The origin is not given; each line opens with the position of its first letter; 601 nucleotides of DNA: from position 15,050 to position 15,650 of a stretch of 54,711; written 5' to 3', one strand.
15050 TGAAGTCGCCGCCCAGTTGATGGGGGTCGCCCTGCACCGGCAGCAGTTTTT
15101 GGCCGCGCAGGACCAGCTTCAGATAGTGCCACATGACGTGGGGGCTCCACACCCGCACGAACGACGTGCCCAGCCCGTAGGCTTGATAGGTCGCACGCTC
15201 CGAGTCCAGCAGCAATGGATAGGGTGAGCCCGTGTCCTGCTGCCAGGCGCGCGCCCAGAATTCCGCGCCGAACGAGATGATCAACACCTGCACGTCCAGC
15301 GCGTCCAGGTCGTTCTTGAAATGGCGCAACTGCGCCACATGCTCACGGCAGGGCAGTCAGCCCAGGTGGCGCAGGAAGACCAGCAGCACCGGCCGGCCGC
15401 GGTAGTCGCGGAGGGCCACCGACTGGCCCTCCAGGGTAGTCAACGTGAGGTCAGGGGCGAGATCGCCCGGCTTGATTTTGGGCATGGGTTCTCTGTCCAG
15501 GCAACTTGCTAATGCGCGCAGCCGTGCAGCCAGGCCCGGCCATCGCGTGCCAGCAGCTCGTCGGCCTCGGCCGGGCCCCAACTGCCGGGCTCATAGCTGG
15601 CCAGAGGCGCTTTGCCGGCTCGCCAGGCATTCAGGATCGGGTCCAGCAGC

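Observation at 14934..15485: Candidate selenoprotein: peroxiredoxin-like gene with TGA replacing the first Cys of its CxxC motif, plus a downstream hairpin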

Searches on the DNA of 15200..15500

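Call 72: search_rna_families(source=window, start=15200, end=15500, threshold=evalue, max_evalue=10)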
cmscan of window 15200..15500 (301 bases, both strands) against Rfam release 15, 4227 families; matches with E-value up to 10: 2.
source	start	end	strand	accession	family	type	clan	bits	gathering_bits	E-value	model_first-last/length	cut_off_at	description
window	15376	15430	-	RF03847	mir-1538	Gene; miRNA;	-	18.8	78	0.3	1-58/58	no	mir-1538 microRNA precursor family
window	15231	15386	+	RF02206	WT1-AS_4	Gene; lncRNA;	-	11.1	60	6.4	1-134/134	no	WT1 antisense RNA conserved region 4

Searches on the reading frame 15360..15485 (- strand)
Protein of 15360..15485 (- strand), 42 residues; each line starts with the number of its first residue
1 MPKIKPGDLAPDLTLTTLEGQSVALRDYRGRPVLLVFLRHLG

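Call 63: list_cluster_members(proteins=[P0001, window:15360-15485:-])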
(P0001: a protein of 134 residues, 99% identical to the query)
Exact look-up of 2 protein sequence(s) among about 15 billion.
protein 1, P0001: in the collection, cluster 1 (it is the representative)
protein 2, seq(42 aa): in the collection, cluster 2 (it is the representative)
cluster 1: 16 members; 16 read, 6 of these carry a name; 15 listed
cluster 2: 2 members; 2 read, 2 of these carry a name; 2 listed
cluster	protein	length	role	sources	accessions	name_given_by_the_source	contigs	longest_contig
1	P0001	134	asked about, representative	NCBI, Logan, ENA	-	-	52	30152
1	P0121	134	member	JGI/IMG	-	peroxiredoxin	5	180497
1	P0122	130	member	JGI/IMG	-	hypothetical protein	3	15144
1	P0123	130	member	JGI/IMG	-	peroxiredoxin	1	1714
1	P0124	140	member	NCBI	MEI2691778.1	MAG: SelL-related redox protein [Anaerolineae bacterium]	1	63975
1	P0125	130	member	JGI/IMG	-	peroxiredoxin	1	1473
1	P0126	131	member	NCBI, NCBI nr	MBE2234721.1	MAG: redoxin domain-containing protein [Anaerolinea sp.] | redoxin domain-containing protein [Anaerolinea sp.]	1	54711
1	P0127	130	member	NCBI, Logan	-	-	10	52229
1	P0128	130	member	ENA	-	-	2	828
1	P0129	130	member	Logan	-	-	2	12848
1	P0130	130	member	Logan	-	-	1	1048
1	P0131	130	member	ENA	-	-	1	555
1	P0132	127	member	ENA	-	-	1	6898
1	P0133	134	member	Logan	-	-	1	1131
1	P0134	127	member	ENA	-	-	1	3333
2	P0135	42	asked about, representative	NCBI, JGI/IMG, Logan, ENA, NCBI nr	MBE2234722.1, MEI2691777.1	MAG: redoxin domain-containing protein [Anaerolinea sp.] | peroxiredoxin | redoxin domain-containing protein [Anaerolinea sp.]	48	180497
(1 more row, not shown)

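Call 73: find_encoding_contigs(protein=P0126, flank=500, max_places=3)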
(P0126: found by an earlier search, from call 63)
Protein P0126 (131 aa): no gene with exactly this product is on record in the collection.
